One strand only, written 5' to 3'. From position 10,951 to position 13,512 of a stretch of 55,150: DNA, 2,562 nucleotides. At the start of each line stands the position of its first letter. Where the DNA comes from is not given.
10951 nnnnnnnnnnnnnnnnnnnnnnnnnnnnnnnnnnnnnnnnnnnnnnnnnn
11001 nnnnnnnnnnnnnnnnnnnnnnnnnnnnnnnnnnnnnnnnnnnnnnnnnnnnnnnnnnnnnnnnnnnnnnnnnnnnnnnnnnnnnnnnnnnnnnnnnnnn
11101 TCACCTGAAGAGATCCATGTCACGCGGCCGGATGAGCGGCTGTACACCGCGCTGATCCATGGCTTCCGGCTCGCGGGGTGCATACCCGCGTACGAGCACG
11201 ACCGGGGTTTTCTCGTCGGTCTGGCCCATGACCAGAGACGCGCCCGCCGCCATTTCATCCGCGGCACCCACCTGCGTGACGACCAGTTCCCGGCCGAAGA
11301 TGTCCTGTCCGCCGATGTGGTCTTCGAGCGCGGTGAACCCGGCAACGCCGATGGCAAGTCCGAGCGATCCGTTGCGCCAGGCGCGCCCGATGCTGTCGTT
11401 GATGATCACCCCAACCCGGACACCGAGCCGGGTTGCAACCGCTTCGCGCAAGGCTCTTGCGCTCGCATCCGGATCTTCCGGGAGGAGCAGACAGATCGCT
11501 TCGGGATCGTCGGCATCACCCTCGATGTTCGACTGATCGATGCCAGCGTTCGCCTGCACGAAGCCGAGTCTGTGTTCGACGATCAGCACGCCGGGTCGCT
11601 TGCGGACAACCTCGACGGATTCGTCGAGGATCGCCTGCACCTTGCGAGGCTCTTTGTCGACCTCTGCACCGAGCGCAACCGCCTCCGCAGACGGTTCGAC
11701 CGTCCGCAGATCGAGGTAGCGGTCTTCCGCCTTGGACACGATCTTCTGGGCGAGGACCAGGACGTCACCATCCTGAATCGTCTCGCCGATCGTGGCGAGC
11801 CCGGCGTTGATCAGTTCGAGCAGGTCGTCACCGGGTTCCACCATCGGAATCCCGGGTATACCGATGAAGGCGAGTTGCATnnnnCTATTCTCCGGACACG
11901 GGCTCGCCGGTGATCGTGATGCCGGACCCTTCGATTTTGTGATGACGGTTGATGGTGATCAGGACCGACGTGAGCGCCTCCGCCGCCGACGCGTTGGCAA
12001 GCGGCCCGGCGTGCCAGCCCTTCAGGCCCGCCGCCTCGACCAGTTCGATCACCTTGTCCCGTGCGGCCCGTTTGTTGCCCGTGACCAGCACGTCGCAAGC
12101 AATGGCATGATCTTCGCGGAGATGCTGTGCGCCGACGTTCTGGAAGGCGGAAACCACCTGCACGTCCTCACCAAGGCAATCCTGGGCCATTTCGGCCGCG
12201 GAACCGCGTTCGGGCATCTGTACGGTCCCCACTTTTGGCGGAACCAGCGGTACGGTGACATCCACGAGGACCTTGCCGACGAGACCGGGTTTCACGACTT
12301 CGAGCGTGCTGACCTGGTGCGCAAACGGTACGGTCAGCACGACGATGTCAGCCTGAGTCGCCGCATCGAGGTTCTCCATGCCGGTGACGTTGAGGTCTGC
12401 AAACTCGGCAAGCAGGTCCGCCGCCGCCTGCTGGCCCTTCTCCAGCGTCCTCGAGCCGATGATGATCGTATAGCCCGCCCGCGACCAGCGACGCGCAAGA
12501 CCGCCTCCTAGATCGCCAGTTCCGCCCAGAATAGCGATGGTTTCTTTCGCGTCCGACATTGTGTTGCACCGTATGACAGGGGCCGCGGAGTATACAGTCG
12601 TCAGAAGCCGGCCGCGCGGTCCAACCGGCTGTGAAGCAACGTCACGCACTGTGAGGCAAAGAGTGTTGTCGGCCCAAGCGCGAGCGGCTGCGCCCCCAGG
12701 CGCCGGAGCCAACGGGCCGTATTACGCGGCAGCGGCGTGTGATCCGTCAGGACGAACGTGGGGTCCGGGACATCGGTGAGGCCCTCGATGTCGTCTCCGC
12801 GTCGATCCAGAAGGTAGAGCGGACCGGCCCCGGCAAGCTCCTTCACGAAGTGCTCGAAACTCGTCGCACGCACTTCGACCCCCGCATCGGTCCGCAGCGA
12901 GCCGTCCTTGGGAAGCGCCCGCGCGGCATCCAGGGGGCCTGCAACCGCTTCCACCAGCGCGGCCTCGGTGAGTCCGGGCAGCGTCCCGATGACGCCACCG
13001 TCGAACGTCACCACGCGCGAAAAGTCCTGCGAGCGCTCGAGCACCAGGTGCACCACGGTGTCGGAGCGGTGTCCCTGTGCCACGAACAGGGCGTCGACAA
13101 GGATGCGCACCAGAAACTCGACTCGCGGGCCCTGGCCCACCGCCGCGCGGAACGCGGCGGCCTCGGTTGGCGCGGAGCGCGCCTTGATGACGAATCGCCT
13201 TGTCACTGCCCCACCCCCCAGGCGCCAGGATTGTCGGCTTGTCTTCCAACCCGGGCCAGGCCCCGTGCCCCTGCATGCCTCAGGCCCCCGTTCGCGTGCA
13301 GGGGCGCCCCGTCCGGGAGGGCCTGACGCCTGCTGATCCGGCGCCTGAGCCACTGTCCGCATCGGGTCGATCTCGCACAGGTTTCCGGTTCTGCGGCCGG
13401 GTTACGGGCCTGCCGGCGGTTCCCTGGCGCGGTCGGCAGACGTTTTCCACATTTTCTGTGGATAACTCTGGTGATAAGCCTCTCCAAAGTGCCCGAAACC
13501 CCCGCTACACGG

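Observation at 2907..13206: Eleven-gene operon: complete F420 pathway, Fno and F420-type redox enzymes, bracketed by two genes with no known F420 role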

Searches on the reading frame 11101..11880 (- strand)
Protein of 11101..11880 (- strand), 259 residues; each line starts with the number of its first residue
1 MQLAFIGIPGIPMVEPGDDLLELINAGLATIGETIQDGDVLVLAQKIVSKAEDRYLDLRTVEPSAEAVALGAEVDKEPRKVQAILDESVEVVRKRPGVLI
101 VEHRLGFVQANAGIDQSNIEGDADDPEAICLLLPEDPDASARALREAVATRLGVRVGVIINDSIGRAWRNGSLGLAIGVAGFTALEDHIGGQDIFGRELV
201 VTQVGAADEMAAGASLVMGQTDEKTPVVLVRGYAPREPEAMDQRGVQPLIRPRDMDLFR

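Call 4: search_protein_families(library=pfam, proteins=[window:11101-11880:-], max_evalue=0.01)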
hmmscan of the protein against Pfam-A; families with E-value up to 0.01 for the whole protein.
window:11101-11880:- (259 aa): 1 family
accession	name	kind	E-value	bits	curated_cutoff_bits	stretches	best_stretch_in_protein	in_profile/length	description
PF01996.21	F420_ligase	-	3.4e-73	246.2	25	1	11-232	4-218/218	F420-0:Gamma-glutamyl ligase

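Call 5: search_protein_families(library=ncbifam, proteins=[window:11101-11880:-], max_evalue=0.01)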
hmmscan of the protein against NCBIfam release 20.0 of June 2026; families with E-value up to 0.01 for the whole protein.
window:11101-11880:- (259 aa): 4 families
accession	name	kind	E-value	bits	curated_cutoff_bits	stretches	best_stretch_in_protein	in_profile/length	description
TIGR01916.1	F420_cofE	equivalog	2.9e-78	262.7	180.65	1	5-259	3-244/244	coenzyme F420-0:L-glutamate ligase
NF009809.0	PRK13293.1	equivalog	1.1e-75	254.2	274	1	2-259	2-244/253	coenzyme F420-0:L-glutamate ligase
NF009810.0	PRK13294.1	equivalog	9.4e-65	219.2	304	1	3-259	13-243/449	coenzyme F420-0:L-glutamate ligase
TIGR04132.1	intra_fol_E_lig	hypoth_equivalog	3.4e-22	79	350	1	14-232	11-202/241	putative folate metabolism gamma-glutamate ligase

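Call 40: search_dna_similar(query=window:11101-11880:-, collection=plasmids, mode=protein, max_rows=40, rows=best)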
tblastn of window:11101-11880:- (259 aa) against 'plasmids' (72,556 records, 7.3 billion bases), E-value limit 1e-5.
Records with a match: 67; places in all: 67; records where one place covers at least 80% of the query: 65.
Best place of each record, by identity: <60% 67.
By first word of the organism name: Sinorhizobium 12; Leisingera 10; Streptomyces 10; Bacillus 9; Rhodococcus 6; Natribaculum 3; Paraburkholderia 2; Croceicoccus 2; Aromatoleum 1; Novosphingobium 1; and 11 more.
By predicted mobility (MOB-suite, as given by PLSDB): non-mobilizable 40; conjugative 22; mobilizable 5.
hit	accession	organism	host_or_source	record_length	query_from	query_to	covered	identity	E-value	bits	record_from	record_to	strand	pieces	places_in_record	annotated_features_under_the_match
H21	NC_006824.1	Aromatoleum aromaticum EbN1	-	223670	3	259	99%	53.6%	9e-70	239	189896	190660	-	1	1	cofE: coenzyme F420-0:L-glutamate ligase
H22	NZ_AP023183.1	Paraburkholderia sp. PGU19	Physopelta gutta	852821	2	259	100%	53.1%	4e-73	249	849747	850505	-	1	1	cofE: coenzyme F420-0:L-glutamate ligase | cofD: 2-phospho-L-lactate transferase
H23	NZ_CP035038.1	Sinorhizobium fredii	single cell,soil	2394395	1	259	100%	52.3%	4e-66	229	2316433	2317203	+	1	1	none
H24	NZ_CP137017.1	Sinorhizobium fredii GR64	Phaseolus vulgaris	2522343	1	259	100%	51.9%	2e-65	227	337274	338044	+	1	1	record has no annotation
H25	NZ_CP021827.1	Sinorhizobium meliloti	Medicago truncatula,Single Cell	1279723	3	259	99%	52.1%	7e-65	225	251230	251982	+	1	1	record has no annotation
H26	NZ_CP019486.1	Sinorhizobium meliloti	alfalfa,single cell,nitrogen fixing ...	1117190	3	259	99%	52.1%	9e-65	225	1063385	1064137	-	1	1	record has no annotation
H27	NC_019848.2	Sinorhizobium meliloti GR4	-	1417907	3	259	99%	52.1%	9e-65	225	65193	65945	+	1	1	record has no annotation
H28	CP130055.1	Sinorhizobium meliloti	Medicago,Cell culture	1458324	3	259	99%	52.1%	9e-65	225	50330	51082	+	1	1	cofE: coenzyme F420-0:L-glutamate ligase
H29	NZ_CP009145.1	Sinorhizobium meliloti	Medicago orbicularis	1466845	3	259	99%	52.1%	9e-65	225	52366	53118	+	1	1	none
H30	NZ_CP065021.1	Sinorhizobium meliloti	Medicago sativa subsp. varia (Martyn) ...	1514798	3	259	99%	52.1%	9e-65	225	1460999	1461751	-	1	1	none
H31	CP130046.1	Sinorhizobium meliloti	Medicago,Cell culture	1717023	3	259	99%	52.1%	9e-65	225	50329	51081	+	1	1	cofE: coenzyme F420-0:L-glutamate ligase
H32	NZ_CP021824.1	Sinorhizobium meliloti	Medicago truncatula,Single Cell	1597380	3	259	99%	52.1%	9e-65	225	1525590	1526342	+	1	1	none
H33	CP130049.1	Sinorhizobium meliloti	Medicago,Cell culture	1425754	3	259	99%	50.4%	2e-37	229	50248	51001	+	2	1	cofD: 2-phospho-L-lactate transferase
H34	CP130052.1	Sinorhizobium meliloti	Medicago,Cell culture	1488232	3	259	99%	50.4%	2e-37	229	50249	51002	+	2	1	cofD: 2-phospho-L-lactate transferase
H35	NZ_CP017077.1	Novosphingobium resinovorum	single cell,soil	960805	3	259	99%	46.5%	1e-55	199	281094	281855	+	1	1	cofE: coenzyme F420-0:L-glutamate ligase | cofD: 2-phospho-L-lactate transferase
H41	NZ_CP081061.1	Leisingera aquaemixtae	-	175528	1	259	100%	42.5%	2e-55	198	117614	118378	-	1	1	cofE: coenzyme F420-0:L-glutamate ligase | npdG: NADPH-dependent F420 reductase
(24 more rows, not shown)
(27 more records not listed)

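Call 42: get_annotated_region(hit=H21, flank=11000)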
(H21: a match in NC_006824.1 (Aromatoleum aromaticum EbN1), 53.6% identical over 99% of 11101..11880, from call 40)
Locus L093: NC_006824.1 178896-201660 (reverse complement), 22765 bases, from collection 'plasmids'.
description: Aromatoleum aromaticum EbN1 plasmid 2, complete sequence
organism: Aromatoleum aromaticum EbN1 (NCBI taxid 76114)
taxonomy: Bacteria; Pseudomonadota; Betaproteobacteria; Rhodocyclales; Rhodocyclaceae; Aromatoleum; Aromatoleum aromaticum; Aromatoleum aromaticum EbN1
host: -; source: -; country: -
typing (MOB-suite, as given by PLSDB): conjugative; replicon rep_cluster_1841; relaxase MOBP; mating-pair formation MPF_T
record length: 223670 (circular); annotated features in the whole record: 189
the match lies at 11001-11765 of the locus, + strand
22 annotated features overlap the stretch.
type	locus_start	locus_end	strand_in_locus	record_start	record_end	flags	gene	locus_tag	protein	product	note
CDS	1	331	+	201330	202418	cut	istA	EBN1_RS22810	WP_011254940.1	IS21-like element ISAzo17 family transposase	GO:0006313 - DNA transposition [Evidence IEA]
CDS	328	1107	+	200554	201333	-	istB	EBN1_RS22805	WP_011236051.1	IS21-like element ISAzo17 family helper ATPase IstB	-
CDS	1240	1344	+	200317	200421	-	-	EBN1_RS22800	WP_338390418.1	SDR family NAD(P)-dependent oxidoreductase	-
CDS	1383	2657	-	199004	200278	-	-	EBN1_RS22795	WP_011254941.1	IS256-like element ISAzo34 family transposase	GO:0006313 - DNA transposition [Evidence IEA]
CDS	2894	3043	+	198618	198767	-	-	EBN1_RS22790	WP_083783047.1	SDR family oxidoreductase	-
CDS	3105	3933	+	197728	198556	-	-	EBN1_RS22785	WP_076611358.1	IS5-like element ISAzo38 family transposase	GO:0006313 - DNA transposition [Evidence IEA]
CDS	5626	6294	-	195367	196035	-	-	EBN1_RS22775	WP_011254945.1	GntR family transcriptional regulator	-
CDS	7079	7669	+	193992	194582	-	-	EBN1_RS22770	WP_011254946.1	pyridoxamine 5'-phosphate oxidase family protein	-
CDS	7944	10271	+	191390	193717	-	cofH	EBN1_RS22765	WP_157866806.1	5-amino-6-(D-ribitylamino)uracil--L-tyrosine 4-hydroxyphenyl transferase CofH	-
CDS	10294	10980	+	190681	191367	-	npdG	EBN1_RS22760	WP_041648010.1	NADPH-dependent F420 reductase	-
CDS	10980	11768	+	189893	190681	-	cofE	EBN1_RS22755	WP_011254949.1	coenzyme F420-0:L-glutamate ligase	-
CDS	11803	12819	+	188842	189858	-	cofD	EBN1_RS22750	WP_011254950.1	2-phospho-L-lactate transferase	-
CDS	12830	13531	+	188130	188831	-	cofC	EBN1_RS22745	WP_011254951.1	2-phospho-L-lactate guanylyltransferase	-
CDS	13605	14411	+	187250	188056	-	-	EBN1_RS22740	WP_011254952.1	crotonase/enoyl-CoA hydratase family protein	-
CDS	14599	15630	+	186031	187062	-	-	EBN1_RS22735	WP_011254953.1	IS630-like element ISAzo33 family transposase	GO:0006313 - DNA transposition [Evidence IEA]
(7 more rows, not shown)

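Call 43: get_annotated_region(hit=H28, flank=11000)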
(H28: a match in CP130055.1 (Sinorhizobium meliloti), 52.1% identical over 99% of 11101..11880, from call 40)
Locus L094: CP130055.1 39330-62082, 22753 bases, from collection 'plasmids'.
description: Sinorhizobium meliloti strain R11 plasmid pSymA, complete sequence
organism: Sinorhizobium meliloti (NCBI taxid 382)
taxonomy: Bacteria; Pseudomonadota; Alphaproteobacteria; Hyphomicrobiales; Rhizobiaceae; Sinorhizobium; Sinorhizobium meliloti
host: -; source: Medicago,Cell culture; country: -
typing (MOB-suite, as given by PLSDB): conjugative; relaxase MOBQ; mating-pair formation MPF_T
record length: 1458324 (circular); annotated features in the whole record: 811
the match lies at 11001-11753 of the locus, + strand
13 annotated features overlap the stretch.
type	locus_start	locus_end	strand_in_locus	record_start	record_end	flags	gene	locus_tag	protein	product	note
CDS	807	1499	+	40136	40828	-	-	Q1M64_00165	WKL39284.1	response regulator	-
CDS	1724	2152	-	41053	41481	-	-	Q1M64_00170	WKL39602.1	potassium channel family protein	-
CDS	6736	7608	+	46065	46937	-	-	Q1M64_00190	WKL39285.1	branched-chain amino acid ABC transporter permease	-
CDS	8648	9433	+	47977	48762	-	-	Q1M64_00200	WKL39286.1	ABC transporter ATP-binding protein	-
CDS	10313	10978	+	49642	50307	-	npdG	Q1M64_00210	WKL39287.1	NADPH-dependent F420 reductase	-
CDS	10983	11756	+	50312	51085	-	cofE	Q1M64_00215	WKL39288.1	coenzyme F420-0:L-glutamate ligase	-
CDS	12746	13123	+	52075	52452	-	-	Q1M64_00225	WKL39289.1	NTP transferase domain-containing protein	-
CDS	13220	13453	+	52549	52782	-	-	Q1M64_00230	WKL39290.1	hypothetical protein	-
CDS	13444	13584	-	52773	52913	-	-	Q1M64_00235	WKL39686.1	hypothetical protein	-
CDS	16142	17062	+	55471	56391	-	-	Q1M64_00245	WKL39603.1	CoA-transferase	-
CDS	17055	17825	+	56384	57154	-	-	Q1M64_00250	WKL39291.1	3-oxoadipate--succinyl-CoA transferase subunit B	-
CDS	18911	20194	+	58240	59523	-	-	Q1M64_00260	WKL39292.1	ArgE/DapE family deacylase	-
CDS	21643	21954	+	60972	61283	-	-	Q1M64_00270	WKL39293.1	NAD(P) transhydrogenase subunit alpha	-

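Call 44: get_annotated_region(hit=H41, flank=11000)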
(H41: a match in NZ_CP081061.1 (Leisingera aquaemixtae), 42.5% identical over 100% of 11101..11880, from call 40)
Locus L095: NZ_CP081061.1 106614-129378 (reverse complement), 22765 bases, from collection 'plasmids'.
description: Leisingera aquaemixtae strain M602 plasmid unnamed3, complete sequence
organism: Leisingera aquaemixtae (NCBI taxid 1396826)
taxonomy: Bacteria; Pseudomonadota; Alphaproteobacteria; Rhodobacterales; Roseobacteraceae; Leisingera; Leisingera aquaemixtae
host: -; source: -; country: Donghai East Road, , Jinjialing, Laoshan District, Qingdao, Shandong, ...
typing (MOB-suite, as given by PLSDB): non-mobilizable
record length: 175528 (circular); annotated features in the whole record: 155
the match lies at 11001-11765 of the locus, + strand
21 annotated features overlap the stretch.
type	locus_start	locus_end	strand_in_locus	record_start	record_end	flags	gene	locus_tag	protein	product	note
CDS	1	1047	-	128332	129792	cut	hydA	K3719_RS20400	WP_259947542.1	dihydropyrimidinase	GO:0008152 - metabolic process [Evidence IEA]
CDS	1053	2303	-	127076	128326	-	-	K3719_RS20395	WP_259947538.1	Zn-dependent hydrolase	-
CDS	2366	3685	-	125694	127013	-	-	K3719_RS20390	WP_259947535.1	aspartate aminotransferase family protein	-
CDS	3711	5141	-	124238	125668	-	-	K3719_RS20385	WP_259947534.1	NAD(P)(+) transhydrogenase (Re/Si-specific) subunit beta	-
CDS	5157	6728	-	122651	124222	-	-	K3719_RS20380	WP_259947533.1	Re/Si-specific NAD(P)(+) transhydrogenase subunit alpha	GO:1902600 - proton transmembrane transport [Evidence IEA]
CDS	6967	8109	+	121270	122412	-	cofG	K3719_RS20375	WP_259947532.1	7,8-didemethyl-8-hydroxy-5-deazariboflavin synthase CofG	-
CDS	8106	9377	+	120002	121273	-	cofH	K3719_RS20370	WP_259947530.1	5-amino-6-(D-ribitylamino)uracil--L-tyrosine 4-hydroxyphenyl transferase CofH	-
CDS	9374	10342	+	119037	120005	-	cofD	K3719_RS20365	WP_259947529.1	2-phospho-L-lactate transferase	-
CDS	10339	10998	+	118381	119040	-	cofC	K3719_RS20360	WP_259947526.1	2-phospho-L-lactate guanylyltransferase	-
CDS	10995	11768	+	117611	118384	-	cofE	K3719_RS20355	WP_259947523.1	coenzyme F420-0:L-glutamate ligase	-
CDS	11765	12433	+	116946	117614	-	npdG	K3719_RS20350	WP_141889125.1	NADPH-dependent F420 reductase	-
CDS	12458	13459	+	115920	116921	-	-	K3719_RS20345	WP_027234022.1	TIGR03842 family LLM class F420-dependent oxidoreductase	GO:0008150 - biological_process [Evidence IEA]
CDS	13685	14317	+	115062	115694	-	-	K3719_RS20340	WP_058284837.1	TetR family transcriptional regulator C-terminal domain-containing protein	GO:0045892 - negative regulation of DNA-templated transcription [Evidence IEA]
CDS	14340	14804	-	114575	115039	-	-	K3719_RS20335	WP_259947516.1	Lrp/AsnC family transcriptional regulator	-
CDS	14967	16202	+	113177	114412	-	-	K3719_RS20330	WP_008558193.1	3-methyl-2-oxobutanoate dehydrogenase (2-methylpropanoyl-transferring) subunit alpha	-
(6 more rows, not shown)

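Call 45: get_annotated_region(hit=H22, flank=11000)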
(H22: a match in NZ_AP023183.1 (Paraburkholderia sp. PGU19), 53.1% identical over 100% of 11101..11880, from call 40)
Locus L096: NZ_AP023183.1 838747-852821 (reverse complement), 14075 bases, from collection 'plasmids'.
description: Paraburkholderia sp. PGU19 plasmid PPGU19_p3, complete sequence
organism: Paraburkholderia sp. PGU19 (NCBI taxid 2735434)
taxonomy: Bacteria; Pseudomonadota; Betaproteobacteria; Burkholderiales; Burkholderiaceae; Paraburkholderia; Paraburkholderia sp. PGU19
host: -; source: Physopelta gutta; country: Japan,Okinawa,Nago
typing (MOB-suite, as given by PLSDB): mobilizable; relaxase MOBP,MOBP
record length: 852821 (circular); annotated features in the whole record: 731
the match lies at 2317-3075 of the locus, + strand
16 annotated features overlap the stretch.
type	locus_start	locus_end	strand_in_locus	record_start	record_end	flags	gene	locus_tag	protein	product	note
CDS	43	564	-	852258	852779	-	-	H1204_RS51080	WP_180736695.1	MarR family transcriptional regulator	-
CDS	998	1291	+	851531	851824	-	-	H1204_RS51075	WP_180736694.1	hypothetical protein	-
CDS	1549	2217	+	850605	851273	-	npdG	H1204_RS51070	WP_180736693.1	NADPH-dependent F420 reductase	-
CDS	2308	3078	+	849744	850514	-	cofE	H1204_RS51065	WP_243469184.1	coenzyme F420-0:L-glutamate ligase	-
CDS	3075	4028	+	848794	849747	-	cofD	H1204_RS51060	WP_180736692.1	2-phospho-L-lactate transferase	-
CDS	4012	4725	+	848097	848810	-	cofC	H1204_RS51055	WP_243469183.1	2-phospho-L-lactate guanylyltransferase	-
CDS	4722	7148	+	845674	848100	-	cofH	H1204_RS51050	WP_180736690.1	5-amino-6-(D-ribitylamino)uracil--L-tyrosine 4-hydroxyphenyl transferase CofH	-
CDS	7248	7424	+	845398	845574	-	-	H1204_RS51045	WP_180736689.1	hypothetical protein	-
CDS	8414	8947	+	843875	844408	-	-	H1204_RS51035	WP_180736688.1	DUF6431 domain-containing protein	-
CDS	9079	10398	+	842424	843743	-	-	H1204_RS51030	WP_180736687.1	DDE-type integrase/transposase/recombinase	GO:0015074 - DNA integration [Evidence IEA]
CDS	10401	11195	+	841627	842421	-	-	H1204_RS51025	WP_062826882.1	ATP-binding protein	-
CDS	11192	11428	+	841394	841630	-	-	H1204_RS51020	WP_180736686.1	hypothetical protein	-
CDS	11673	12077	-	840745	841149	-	-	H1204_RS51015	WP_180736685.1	nuclear transport factor 2 family protein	-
CDS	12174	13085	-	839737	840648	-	-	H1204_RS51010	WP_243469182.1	TIGR03619 family F420-dependent LLM class oxidoreductase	GO:0008150 - biological_process [Evidence IEA]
CDS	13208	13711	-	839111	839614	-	-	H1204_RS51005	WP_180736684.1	SRPBCC family protein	-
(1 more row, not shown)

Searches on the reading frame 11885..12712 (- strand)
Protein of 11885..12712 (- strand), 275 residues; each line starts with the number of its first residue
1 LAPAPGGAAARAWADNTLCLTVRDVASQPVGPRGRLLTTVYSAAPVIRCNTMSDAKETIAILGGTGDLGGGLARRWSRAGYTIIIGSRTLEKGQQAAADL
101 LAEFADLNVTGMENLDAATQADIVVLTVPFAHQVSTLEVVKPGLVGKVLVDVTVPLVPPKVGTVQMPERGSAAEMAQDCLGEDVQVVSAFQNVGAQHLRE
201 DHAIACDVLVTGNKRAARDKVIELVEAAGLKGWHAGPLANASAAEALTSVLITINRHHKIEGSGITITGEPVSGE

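Call 4: search_protein_families(library=pfam, proteins=[window:11885-12712:-], max_evalue=0.01)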
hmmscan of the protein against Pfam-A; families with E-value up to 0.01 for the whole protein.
window:11885-12712:- (275 aa): 5 families
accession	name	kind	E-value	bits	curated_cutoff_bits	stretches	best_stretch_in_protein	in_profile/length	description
PF03807.23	F420_oxidored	-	1.5e-18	67.6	21.6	1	58-155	1-94/94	NADP oxidoreductase coenzyme F420-dependent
PF03446.21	NAD_binding_2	-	2.1e-05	25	21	1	64-144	6-79/161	NAD binding domain of 6-phosphogluconate dehydrogenase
PF01370.27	Epimerase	-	0.00079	19.3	20.9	1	59-126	1-70/240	NAD dependent epimerase/dehydratase family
PF05368.20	NmrA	-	0.0059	16.7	27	1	56-129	2-78/298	NmrA-like family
PF02826.25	2-Hacid_dh_C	-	0.0085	15.9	25.1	0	56-133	36-104/178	D-isomer specific 2-hydroxyacid dehydrogenase, NAD binding domain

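Call 5: search_protein_families(library=ncbifam, proteins=[window:11885-12712:-], max_evalue=0.01)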
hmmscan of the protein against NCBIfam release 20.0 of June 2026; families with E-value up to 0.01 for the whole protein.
window:11885-12712:- (275 aa): 20 families
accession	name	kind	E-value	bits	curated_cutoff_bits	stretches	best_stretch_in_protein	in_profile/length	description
TIGR01915.1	npdG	equivalog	7.3e-58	196.1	149.8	1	59-267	3-220/220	NADPH-dependent F420 reductase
NF006408.0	PRK08655.1-2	equivalog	9.5e-12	44.4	422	1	55-153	5-98/441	prephenate dehydrogenase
NF006410.0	PRK08655.1-4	equivalog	7.3e-10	38.2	498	1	56-153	4-96/446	prephenate dehydrogenase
NF006409.0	PRK08655.1-3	equivalog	4.1e-09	36.4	310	1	58-154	2-92/290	prephenate dehydrogenase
NF006407.0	PRK08655.1-1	equivalog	1.8e-07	30.4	834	1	59-153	3-92/439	prephenate dehydrogenase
NF006411.0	PRK08655.1-5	equivalog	3.8e-05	22.7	464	1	56-154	2-93/443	prephenate dehydrogenase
NF005489.0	PRK07102.1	equivalog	4.7e-05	23.1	267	1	57-122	2-65/243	SDR family oxidoreductase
NF004513.0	PRK05854.1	subfamily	0.00022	20.4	282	1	52-125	10-83/314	SDR family oxidoreductase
NF006099.0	PRK08251.1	equivalog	0.00025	20.3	253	1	56-138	4-85/250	SDR family oxidoreductase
NF005449.0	PRK07041.1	equivalog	0.00055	19.9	257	1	56-145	7-95/240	SDR family oxidoreductase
NF005752.0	PRK07576.1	subfamily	0.0011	18.3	321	1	55-147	8-97/271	SDR family oxidoreductase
NF008400.0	PRK11199.1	equivalog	0.0011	18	273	0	36-102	78-140/374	bifunctional chorismate mutase/prephenate dehydrogenase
NF000744.0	PRK00045.1-3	equivalog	0.0012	17.7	429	1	55-155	183-289/447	glutamyl-tRNA reductase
NF005811.0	PRK07677.1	equivalog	0.0022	17.6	318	1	56-112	3-59/254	2,4-dienoyl-CoA reductase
TIGR00507.1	aroE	equivalog_domain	0.0022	17.2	200.2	1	56-140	117-200/270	shikimate dehydrogenase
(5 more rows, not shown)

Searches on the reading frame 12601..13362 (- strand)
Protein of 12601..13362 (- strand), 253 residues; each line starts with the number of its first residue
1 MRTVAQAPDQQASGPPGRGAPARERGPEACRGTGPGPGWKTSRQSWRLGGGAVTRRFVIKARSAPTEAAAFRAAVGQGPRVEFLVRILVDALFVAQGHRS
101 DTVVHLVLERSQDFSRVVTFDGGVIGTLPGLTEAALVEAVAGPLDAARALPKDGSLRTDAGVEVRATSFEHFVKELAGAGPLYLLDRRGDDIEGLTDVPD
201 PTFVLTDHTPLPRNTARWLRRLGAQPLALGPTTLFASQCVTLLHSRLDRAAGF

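Call 4: search_protein_families(library=pfam, proteins=[window:12601-13362:-], max_evalue=0.01)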
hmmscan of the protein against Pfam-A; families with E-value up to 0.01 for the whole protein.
window:12601-13362:- (253 aa): 1 family
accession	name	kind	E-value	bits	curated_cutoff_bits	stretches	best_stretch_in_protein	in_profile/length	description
PF04013.17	Methyltrn_RNA_2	-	4.2e-41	141.3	25.5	1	55-250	2-196/198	Putative SAM-dependent RNA methyltransferase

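Call 5: search_protein_families(library=ncbifam, proteins=[window:12601-13362:-], max_evalue=0.01)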
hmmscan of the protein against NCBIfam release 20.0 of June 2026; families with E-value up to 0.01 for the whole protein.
window:12601-13362:- (253 aa): 1 family
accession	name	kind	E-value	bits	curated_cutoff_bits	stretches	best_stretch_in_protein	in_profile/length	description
NF002560.0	PRK02135.1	equivalog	1.1e-44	152.3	183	1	55-250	2-197/200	tRNA (pseudouridine(54)-N(1))-methyltransferase TrmY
